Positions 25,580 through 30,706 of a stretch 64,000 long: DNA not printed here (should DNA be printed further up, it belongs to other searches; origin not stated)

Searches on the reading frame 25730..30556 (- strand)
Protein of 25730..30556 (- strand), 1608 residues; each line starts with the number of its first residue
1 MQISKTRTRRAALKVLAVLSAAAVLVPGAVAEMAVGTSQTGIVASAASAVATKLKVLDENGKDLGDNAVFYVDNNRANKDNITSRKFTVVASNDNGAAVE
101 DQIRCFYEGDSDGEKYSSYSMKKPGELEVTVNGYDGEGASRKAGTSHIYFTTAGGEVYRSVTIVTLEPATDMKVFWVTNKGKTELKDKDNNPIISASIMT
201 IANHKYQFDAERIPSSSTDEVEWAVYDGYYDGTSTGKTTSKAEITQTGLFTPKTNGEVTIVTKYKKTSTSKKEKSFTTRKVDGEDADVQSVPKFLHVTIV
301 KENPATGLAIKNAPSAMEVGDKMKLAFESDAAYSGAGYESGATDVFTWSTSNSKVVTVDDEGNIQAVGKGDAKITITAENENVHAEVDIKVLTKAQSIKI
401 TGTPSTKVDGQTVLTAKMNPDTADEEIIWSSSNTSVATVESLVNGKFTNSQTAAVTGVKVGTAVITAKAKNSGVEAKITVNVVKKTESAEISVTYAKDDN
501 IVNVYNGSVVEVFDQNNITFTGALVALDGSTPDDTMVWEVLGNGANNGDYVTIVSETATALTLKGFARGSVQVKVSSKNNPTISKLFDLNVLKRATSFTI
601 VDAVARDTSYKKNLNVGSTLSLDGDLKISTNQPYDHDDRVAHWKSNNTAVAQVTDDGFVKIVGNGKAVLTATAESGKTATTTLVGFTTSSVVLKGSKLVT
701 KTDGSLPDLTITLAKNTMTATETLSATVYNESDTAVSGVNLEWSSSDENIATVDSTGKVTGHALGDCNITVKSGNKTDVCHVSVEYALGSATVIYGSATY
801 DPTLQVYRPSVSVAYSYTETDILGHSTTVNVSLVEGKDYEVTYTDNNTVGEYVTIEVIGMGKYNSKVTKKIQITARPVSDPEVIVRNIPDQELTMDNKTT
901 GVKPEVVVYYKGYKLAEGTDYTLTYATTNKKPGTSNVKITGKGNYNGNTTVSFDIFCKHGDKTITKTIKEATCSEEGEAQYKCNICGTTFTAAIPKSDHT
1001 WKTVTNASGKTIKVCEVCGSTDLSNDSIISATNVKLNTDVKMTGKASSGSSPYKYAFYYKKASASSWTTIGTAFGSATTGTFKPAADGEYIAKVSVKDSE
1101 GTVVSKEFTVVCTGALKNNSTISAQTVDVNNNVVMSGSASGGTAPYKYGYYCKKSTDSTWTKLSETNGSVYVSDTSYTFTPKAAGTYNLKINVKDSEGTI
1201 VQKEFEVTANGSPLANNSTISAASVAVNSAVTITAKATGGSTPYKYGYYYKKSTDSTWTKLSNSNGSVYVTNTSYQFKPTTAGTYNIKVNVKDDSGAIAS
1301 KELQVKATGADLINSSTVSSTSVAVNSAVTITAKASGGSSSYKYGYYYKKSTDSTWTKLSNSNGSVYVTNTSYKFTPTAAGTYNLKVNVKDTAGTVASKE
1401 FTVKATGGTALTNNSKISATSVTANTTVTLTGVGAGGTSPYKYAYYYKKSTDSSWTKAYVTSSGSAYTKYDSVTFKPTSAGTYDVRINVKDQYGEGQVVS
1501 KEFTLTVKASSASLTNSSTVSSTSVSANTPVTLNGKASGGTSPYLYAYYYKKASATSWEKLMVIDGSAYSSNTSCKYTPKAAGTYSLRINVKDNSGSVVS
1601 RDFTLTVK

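Call 43: search_protein_families(library=pfam, proteins=[window:25730-30556:-], max_evalue=0.00001)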
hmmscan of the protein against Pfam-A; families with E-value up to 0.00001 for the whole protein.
window:25730-30556:- (1608 aa): 5 families
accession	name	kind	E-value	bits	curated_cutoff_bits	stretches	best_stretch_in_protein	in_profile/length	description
PF02368.24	Big_2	-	3.5e-17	62.6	22.8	3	719-778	15-73/79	Bacterial Ig-like domain (group 2)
PF07495.19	Y_Y_Y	-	8.5e-14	51.6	26.6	0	1344-1400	8-57/65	Y_Y_Y domain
PF24908.1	Ig_SIBA-E_2nd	-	1.7e-13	51.2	27.8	0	1570-1606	50-87/117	Integrin beta-like protein A-E, second Ig-like domain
PF23664.1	Ig_Pom152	-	3.6e-12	47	27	0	1437-1500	32-93/106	Nucleoporin pom152-like, immunoglobulin-like domain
PF23265.1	Ig-like_KY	-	5.6e-07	30.2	27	0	1228-1296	33-104/129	KY-like, immunoglobulin-like domain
